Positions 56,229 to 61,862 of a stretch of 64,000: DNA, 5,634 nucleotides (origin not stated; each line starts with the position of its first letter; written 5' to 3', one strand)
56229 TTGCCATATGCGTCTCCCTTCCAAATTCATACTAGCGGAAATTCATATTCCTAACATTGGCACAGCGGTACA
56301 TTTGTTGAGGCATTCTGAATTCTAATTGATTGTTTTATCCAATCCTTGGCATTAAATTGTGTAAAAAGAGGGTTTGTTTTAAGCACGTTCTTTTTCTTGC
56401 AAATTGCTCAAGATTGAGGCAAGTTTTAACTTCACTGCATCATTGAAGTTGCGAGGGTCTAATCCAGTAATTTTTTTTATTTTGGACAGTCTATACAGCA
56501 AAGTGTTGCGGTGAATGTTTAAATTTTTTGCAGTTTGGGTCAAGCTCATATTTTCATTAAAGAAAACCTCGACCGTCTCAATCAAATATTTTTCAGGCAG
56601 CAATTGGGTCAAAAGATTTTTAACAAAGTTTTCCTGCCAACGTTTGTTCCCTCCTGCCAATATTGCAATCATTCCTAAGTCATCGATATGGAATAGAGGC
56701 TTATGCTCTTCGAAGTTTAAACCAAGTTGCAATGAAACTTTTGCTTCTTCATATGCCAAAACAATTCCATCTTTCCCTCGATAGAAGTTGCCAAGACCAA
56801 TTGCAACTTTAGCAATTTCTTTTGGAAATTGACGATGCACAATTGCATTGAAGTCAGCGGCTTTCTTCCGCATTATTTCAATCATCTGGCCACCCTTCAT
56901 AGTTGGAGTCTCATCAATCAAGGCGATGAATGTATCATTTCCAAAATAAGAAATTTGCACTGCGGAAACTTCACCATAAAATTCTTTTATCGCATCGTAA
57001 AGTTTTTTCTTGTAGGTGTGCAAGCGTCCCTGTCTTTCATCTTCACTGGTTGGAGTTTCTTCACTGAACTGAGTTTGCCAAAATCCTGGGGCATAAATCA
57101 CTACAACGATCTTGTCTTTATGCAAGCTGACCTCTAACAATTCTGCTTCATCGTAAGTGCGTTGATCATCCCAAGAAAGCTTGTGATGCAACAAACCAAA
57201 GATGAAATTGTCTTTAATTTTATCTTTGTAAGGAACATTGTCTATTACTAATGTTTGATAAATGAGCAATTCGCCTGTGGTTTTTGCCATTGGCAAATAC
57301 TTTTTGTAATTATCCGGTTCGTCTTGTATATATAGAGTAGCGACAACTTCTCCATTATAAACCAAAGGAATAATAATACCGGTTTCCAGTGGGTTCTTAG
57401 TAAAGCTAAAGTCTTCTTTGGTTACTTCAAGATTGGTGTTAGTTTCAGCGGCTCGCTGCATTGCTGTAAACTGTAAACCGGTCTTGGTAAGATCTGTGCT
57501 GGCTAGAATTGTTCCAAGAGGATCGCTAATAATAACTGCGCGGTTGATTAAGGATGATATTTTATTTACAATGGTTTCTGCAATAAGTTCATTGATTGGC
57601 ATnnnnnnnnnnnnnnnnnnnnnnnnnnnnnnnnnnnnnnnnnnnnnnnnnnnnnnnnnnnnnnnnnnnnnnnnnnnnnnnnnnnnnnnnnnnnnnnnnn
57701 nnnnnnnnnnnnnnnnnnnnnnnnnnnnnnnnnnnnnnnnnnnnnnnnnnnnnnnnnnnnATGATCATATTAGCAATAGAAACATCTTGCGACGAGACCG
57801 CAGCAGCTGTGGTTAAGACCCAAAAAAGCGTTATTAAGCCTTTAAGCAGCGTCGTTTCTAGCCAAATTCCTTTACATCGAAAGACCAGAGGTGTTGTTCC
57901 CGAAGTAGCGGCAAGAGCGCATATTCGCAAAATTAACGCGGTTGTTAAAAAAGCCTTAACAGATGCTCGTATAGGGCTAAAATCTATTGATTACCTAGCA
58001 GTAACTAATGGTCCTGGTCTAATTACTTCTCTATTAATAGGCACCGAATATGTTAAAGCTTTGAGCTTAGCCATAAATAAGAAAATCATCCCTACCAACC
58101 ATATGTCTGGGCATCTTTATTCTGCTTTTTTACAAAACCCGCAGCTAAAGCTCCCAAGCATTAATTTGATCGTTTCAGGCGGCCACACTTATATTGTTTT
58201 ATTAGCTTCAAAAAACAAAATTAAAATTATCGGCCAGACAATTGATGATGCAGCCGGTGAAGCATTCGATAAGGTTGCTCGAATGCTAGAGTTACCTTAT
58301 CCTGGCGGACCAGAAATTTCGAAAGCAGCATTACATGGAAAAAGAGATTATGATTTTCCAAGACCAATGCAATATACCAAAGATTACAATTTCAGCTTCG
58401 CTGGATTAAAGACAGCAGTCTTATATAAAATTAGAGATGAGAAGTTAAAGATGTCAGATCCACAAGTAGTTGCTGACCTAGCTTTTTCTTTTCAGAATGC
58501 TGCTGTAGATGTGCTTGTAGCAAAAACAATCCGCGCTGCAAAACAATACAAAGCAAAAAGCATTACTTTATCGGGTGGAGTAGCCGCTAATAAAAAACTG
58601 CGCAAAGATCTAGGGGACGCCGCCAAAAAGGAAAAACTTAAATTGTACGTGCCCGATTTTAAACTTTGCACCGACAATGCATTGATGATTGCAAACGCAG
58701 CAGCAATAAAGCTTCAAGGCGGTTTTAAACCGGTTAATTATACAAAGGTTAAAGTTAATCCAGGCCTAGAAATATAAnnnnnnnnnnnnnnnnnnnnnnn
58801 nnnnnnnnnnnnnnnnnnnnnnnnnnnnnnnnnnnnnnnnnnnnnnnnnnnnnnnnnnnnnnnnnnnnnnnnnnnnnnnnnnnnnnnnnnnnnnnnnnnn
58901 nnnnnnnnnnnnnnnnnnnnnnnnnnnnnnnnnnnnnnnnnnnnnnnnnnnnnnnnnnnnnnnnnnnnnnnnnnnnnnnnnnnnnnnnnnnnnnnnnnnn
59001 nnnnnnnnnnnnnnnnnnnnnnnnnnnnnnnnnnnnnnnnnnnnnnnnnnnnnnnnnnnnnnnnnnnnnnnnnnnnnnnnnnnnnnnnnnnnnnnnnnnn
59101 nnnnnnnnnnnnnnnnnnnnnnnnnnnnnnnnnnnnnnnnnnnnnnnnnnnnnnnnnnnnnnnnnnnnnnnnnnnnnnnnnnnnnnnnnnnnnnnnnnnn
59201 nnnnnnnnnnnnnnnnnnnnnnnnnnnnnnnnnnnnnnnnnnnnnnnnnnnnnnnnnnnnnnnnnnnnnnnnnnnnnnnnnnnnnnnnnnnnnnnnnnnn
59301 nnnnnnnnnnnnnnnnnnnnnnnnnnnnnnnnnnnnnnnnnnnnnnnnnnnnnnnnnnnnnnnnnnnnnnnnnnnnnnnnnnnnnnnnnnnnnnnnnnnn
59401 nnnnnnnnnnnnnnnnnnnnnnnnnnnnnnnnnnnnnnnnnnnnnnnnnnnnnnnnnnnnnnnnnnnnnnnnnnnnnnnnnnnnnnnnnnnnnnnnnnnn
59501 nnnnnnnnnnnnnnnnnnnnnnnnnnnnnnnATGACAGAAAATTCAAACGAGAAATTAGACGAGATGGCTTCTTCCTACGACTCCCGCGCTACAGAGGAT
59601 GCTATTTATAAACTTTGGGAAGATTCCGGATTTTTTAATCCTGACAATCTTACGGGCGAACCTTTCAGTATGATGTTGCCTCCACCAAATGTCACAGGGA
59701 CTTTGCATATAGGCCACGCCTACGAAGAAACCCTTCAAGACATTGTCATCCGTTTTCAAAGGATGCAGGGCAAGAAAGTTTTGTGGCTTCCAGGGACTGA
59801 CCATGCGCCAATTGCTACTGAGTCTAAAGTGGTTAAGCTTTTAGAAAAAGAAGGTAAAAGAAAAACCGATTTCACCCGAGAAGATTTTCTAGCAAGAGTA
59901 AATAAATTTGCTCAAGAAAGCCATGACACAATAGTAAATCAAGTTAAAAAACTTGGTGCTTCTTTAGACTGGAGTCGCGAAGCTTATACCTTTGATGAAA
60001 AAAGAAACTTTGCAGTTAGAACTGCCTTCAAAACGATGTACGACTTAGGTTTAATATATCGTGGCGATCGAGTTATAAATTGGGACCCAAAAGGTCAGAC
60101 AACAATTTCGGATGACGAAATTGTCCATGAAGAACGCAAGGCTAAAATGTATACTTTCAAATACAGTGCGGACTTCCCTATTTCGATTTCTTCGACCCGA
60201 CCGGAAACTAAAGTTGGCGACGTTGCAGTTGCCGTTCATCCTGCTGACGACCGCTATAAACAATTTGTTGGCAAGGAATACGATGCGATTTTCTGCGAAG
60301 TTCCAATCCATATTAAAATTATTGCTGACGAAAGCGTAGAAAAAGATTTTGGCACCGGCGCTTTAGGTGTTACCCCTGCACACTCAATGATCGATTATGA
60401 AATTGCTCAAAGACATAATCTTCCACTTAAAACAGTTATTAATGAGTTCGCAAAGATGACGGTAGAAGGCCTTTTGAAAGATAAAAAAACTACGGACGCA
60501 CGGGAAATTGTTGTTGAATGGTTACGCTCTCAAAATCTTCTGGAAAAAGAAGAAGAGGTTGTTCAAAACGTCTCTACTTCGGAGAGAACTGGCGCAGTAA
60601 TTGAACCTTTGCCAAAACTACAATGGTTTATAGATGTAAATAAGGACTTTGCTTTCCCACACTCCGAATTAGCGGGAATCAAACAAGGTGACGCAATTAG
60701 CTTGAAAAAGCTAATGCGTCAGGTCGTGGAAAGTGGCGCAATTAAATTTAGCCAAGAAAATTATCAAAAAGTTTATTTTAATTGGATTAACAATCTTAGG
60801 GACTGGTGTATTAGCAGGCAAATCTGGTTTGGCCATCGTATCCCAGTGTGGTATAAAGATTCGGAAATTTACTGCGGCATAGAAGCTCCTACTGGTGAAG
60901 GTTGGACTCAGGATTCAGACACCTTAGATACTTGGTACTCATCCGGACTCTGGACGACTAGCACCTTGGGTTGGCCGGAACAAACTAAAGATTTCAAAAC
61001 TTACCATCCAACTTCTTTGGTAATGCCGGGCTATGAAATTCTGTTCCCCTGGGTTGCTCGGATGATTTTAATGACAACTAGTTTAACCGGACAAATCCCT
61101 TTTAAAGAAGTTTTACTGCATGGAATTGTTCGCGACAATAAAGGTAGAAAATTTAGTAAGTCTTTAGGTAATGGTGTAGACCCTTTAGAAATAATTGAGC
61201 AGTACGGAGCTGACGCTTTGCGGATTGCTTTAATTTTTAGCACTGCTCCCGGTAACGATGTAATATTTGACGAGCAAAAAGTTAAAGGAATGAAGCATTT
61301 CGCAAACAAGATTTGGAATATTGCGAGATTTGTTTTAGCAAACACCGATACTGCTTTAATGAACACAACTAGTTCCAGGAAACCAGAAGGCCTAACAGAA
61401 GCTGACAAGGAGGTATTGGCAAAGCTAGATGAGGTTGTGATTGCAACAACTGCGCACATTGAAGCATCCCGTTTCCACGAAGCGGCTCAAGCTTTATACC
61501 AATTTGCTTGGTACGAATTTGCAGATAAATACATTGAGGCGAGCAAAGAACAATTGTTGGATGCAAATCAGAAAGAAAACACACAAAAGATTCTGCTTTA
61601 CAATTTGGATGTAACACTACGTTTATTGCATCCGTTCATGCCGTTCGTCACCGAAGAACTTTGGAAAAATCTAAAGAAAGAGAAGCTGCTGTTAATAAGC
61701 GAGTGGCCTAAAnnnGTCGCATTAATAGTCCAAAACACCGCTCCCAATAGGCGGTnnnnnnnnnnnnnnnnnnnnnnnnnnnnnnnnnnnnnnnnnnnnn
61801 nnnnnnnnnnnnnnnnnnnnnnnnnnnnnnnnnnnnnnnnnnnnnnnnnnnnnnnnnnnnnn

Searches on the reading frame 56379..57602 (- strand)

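Call 65: search_protein_families(library=pfam, proteins=[window:56379-57602:-], max_evalue=0.01)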
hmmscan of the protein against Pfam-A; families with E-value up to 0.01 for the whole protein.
window:56379-57602:- (407 aa): 3 families
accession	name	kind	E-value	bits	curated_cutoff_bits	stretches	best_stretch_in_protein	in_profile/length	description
PF13556.12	HTH_30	-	9e-21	73.9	27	1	340-395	1-56/59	PucR C-terminal helix-turn-helix domain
PF05651.19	Diacid_rec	-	1.3e-15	57.7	23.6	1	4-135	2-132/134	Putative sugar diacid recognition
PF17853.6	GGDEF_2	-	2.2e-05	25.1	24.5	1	148-292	7-115/116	GGDEF-like domain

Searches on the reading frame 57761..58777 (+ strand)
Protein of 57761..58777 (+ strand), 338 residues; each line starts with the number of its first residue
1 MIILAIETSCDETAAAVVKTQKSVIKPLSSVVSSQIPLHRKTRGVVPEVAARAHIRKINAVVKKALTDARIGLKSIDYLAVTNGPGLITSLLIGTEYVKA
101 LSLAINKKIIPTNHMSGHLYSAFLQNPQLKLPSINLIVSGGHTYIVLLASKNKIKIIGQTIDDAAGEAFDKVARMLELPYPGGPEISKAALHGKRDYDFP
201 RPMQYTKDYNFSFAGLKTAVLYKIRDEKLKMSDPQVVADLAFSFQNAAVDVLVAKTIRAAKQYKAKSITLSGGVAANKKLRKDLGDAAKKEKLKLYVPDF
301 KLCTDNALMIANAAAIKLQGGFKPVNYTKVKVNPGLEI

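Call 65: search_protein_families(library=pfam, proteins=[window:57761-58777:+], max_evalue=0.01)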
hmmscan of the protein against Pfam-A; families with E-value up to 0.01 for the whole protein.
window:57761-58777:+ (338 aa): 4 families
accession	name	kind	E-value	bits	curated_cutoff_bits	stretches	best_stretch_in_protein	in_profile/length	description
PF00814.31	TsaD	-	6.9e-90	301.8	24.8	1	28-311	3-263/264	tRNA N6-adenosine threonylcarbamoyltransferase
PF22521.2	HypF_C_2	-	7.8e-09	36.1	27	1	229-306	157-235/241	Carbamoyltransferase, Kae1-like Domain, second subdomain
PF01869.26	BcrAD_BadFG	-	0.00058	19.9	31.5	0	252-296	209-252/271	BadF/BadG/BcrA/BcrD ATPase family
PF02543.21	Carbam_trans_N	-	0.00073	19.5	24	0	234-287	270-323/346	Carbamoyltransferase N-terminus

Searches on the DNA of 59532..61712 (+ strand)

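Call 37: search_rna_families(sources=[L058, L044, L048, L024, L049, L060, L004], threshold=evalue, max_evalue=10, show_alignments=3)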
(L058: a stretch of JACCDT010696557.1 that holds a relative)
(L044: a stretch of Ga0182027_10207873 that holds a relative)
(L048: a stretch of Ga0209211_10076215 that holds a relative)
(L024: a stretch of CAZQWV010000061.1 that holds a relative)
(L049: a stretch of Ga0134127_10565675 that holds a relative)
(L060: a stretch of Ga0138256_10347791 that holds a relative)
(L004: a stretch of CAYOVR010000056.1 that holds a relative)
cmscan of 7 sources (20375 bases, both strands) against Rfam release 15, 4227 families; matches with E-value up to 10: 24.
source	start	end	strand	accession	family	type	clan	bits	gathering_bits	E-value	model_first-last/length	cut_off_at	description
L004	5786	5885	+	RF02379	csRNA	Gene; sRNA;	-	33.2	57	0.54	1-93/93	no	Cia-dependent small RNA csRNA1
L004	5819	5888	+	RF01859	Phe_leader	Cis-reg; leader;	-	32.2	55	0.06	1-125/125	no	Phenylalanine leader peptide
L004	4764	4852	-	RF01770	rimP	Cis-reg; leader;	-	31.9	47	0.097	1-102/102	no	Gammaprotebacteria rimP leader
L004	5853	5916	-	RF01859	Phe_leader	Cis-reg; leader;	-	31.3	55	0.096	1-125/125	no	Phenylalanine leader peptide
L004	3084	3167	+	RF01852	tRNA-Sec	Gene; tRNA;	CL00001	30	47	0.022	1-91/91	no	Selenocysteine transfer RNA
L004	5852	5926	-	RF02064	STnc370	Gene; sRNA;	-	29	54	2.9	1-71/71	no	Enterobacterial sRNA STnc370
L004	4784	4864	-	RF01772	rnk_pseudo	Cis-reg; leader;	-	27.8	55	0.44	1-108/108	no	Pseudomonas rnk leader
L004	5786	5887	+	RF00106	RNAI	Gene; antisense;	-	26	47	0.38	1-102/102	no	RNAI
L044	1282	1383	+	RF03716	mir-7131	Gene; miRNA;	-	25.5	74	0.25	1-84/84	no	mir-7131 microRNA precursor family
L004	5848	5928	-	RF02075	STnc230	Gene; sRNA;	-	24.7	50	9.5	1-83/83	no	Enterobacterial sRNA STnc230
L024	454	551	+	RF02512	PYLIS_5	Cis-reg;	-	24.4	60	3.8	1-100/100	no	Pyrrolysine insertion sequence transposase 1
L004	4790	4883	-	RF00513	Trp_leader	Cis-reg; leader;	-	24.4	41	0.43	1-100/100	no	Tryptophan operon leader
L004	4763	4819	+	RF01393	isrJ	Gene; sRNA;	-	24.3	37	1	1-75/75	no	isrJ Hfq binding RNA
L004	4792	4869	-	RF02083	OrzO-P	Gene; antitoxin;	-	23.1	60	8.6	1-76/76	no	OrzO-P RNA antitoxin family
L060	1128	1232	-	RF01771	rnk_leader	Cis-reg; leader;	-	22.2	50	8.7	1-109/109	no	Enterobacteria rnk leader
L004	4572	4824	+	RF00022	GcvB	Gene;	-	22.2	42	0.33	1-204/204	no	GcvB RNA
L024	3932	4029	+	RF01808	MicX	Gene; sRNA;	-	21.9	75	0.46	1-194/194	no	MicX Vibrio cholerae sRNA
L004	4764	4821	+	RF00512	Leu_leader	Cis-reg; leader;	-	21.9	50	1.4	1-148/148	no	Leucine operon leader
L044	1368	1454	-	RF01244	snR4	Gene; snRNA; snoRNA; CD-box;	-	20.4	37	3.8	1-187/187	no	Small nucleolar RNA snR4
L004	3699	3796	-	RF02236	asX2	Gene; sRNA;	-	20.1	70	5.9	1-87/87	no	Xanthomonas sRNA asX2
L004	5854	5903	-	RF00106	RNAI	Gene; antisense;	-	20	47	9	1-102/102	no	RNAI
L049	646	818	-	RF01295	SCARNA7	Gene; snRNA; snoRNA; scaRNA;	-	16.4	65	2.7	1-330/330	no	Small Cajal body-specific RNA 7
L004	4227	4254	-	RF02503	Atu_C9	Gene; sRNA;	-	15.5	40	2.5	164-191/192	no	Rhizobiales sRNA Atu_C9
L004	3936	3997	-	RF00223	IRES_Bip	Cis-reg; IRES;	-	15.2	40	0.71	1-263/263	no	bip internal ribosome entry site (IRES)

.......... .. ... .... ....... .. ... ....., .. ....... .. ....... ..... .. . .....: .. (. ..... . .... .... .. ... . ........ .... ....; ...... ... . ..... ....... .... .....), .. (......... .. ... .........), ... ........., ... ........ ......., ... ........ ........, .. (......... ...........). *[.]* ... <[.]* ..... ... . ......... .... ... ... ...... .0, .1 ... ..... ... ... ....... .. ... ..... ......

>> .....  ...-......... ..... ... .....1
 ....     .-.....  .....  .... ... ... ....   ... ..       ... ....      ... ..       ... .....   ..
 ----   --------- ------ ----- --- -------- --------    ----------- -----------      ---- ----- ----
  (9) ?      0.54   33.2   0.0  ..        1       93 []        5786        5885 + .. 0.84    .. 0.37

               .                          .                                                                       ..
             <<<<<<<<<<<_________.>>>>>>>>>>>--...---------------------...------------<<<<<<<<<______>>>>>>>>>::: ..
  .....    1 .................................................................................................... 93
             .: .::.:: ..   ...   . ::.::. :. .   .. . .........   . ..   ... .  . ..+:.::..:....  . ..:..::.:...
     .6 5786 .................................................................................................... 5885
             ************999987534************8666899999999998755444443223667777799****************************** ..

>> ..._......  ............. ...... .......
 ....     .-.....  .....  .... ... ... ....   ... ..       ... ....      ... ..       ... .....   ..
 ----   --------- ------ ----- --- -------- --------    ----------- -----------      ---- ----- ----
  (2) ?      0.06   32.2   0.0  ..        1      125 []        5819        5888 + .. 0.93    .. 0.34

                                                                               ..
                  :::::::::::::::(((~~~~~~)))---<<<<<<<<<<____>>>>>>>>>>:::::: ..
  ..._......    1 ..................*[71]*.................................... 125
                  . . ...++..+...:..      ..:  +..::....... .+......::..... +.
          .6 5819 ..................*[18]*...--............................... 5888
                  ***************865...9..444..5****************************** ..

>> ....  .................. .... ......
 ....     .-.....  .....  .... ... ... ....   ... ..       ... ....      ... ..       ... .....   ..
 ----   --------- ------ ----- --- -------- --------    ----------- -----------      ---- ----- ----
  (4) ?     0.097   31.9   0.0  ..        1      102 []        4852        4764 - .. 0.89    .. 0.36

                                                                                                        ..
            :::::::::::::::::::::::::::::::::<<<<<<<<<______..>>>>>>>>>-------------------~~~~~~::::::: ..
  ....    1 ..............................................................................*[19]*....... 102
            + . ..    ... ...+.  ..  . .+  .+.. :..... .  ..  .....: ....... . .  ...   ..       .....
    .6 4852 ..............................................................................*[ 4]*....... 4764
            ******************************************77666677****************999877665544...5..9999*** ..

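Call 55: build_rna_model(alignment_id=A3, structure=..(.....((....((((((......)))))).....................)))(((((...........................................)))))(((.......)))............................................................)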
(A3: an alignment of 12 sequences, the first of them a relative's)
Model R1 built from alignment A3 (12 sequences, 182 columns); structure: as given.
model positions 126; base pairs 17; branch points 2; effective number of sequences 2.87; information 0.59 bits per position. Calibrated on 0.2 Mb of random sequence (short: E-values are rough).
structure used (alignment columns):
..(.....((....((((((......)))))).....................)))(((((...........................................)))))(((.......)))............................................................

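Call 56: search_with_rna_model(model_id=R1, sources=[window, L002, L003, L004, L005, L006, L007, L008, L009, L010, L011, L012, L013, L014, L015, L016, L017, L018, L019, L020, L021, L022, L023, L024, L025, L026, L027, L028, L029, L030, L031, L032, L033, L034, L035, L036, L037, L040, L044, L048, L049, L058, L060, L062], max_evalue=1, make_alignment=true)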
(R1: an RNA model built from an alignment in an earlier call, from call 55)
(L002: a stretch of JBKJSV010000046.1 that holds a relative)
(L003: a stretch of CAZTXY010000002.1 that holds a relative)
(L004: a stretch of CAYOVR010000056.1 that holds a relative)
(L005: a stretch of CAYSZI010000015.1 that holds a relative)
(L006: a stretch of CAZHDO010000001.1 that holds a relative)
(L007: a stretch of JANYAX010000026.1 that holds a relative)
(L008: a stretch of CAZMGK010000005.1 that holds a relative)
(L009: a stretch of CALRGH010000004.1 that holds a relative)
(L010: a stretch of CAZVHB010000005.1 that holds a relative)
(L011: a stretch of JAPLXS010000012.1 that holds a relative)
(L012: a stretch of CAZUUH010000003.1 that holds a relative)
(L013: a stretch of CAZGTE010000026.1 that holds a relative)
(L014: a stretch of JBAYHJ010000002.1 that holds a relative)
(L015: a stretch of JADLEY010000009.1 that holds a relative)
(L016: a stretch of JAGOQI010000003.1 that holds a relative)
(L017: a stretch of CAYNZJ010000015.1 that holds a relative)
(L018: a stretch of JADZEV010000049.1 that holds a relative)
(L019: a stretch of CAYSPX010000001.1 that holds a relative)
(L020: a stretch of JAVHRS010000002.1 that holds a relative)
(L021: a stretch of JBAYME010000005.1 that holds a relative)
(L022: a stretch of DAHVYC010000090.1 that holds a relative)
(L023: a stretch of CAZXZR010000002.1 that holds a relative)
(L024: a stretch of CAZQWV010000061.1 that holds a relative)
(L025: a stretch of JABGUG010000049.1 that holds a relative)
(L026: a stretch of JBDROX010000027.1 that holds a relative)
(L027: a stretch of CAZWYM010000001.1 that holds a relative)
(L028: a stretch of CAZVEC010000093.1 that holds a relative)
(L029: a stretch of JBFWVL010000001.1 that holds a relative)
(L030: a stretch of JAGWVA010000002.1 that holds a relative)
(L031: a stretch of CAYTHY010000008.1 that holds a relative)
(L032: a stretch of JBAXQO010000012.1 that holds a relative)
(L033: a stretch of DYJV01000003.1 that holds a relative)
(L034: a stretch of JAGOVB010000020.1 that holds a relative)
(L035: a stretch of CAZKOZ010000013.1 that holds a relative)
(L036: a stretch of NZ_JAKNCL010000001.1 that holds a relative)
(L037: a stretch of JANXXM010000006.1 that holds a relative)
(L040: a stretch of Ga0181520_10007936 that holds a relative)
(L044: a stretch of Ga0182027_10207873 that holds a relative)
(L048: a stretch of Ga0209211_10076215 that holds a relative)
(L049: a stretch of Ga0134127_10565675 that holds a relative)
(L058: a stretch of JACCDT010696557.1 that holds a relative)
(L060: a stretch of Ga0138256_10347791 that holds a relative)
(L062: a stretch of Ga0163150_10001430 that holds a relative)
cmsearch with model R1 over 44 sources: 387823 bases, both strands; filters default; matches with E-value up to 1: 12.
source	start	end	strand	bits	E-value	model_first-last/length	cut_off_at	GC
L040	10031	10157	+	117.9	2.1e-24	1-126/126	no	0.48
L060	960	1084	+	110.5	1.1e-22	1-126/126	no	0.5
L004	557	681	+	109.7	1.6e-22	1-126/126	no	0.52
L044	1426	1558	-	104.3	2.8e-21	1-126/126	no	0.47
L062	5807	5948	-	102.7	6.7e-21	1-126/126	no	0.41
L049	2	137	-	98.9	4.9e-20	1-126/126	no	0.46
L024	1501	1661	+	93.9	6.9e-19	1-126/126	no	0.4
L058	699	832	+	93.5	8.3e-19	1-126/126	no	0.48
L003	3731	3854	+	93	1.1e-18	1-126/126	no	0.54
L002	2942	3073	+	90.4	4.5e-18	1-126/126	no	0.48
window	59340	59470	+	87.6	1.9e-17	1-126/126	no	0.49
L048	1269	1392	+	73.7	3e-14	1-126/126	no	0.4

Alignment A4: 12 matches aligned to the model, 184 columns, each read 5' to 3' on its own strand. Consensus structure (alignment columns), stored with it:
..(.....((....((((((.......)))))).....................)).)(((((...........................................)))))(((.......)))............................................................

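Call 75: build_rna_model(alignment_id=A5, structure=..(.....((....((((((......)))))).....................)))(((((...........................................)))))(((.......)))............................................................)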
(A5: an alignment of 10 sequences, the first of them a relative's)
Model R2 built from alignment A5 (10 sequences, 182 columns); structure: as given.
model positions 123; base pairs 16; branch points 2; effective number of sequences 2.45; information 0.59 bits per position. Calibrated on 0.2 Mb of random sequence (short: E-values are rough).
structure used (alignment columns):
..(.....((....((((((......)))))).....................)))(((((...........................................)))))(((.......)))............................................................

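Call 76: search_with_rna_model(model_id=R2, sources=[window, L002], max_evalue=10, show_alignments=1)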
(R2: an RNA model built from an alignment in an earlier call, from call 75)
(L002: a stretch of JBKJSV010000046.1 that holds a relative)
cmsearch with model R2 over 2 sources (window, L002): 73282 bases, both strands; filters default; matches with E-value up to 10: 4.
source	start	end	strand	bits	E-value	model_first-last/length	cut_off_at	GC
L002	2942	3073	+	62.5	1e-11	1-123/123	no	0.48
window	59340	59470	+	58.4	8e-11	1-123/123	no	0.49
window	33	154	-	14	0.35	1-123/123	no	0.37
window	55102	55151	-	11.3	1.4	1-123/123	no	0.32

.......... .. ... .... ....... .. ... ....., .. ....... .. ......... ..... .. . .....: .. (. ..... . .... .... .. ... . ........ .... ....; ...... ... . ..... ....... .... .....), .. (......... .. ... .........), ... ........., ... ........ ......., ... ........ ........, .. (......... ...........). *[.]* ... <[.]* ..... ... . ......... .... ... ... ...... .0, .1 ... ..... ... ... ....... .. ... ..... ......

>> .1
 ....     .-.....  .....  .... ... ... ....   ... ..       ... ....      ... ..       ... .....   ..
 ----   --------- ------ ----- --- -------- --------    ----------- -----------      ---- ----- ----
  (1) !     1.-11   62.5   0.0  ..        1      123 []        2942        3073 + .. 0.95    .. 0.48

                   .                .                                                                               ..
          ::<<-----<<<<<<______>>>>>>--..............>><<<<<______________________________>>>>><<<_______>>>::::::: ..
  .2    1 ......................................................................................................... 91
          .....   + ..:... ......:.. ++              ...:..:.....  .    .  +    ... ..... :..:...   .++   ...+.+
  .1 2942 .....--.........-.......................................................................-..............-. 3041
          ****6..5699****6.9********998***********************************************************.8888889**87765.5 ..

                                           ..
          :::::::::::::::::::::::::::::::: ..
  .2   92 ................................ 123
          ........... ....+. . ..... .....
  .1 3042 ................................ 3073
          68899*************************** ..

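Call 78: search_rna_families(source=L024, start=1495, end=1725, threshold=evalue, max_evalue=10, show_alignments=1)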
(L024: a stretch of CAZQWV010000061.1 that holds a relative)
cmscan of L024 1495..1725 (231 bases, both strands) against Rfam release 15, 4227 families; matches with E-value up to 10: 4.
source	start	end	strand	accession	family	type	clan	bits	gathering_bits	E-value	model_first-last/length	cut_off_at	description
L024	1616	1717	+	RF02969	DUF3800-I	Gene; sRNA;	-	21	44.2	0.37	1-115/115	no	DUF3800-I RNA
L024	1649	1714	+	RF02428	SpF11_sRNA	Gene; sRNA;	-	15.1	54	9.4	1-95/95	no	Streptococcus sRNA SpF11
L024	1688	1725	-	RF02427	SpF10_sRNA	Gene; sRNA;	-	14.2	60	5.4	12-57/57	5'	Streptococcus sRNA SpF10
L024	1537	1548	+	RF00180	REN-SRE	Cis-reg;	-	10.9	41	3.6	5-16/37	no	Renin stability regulatory element (REN-SRE)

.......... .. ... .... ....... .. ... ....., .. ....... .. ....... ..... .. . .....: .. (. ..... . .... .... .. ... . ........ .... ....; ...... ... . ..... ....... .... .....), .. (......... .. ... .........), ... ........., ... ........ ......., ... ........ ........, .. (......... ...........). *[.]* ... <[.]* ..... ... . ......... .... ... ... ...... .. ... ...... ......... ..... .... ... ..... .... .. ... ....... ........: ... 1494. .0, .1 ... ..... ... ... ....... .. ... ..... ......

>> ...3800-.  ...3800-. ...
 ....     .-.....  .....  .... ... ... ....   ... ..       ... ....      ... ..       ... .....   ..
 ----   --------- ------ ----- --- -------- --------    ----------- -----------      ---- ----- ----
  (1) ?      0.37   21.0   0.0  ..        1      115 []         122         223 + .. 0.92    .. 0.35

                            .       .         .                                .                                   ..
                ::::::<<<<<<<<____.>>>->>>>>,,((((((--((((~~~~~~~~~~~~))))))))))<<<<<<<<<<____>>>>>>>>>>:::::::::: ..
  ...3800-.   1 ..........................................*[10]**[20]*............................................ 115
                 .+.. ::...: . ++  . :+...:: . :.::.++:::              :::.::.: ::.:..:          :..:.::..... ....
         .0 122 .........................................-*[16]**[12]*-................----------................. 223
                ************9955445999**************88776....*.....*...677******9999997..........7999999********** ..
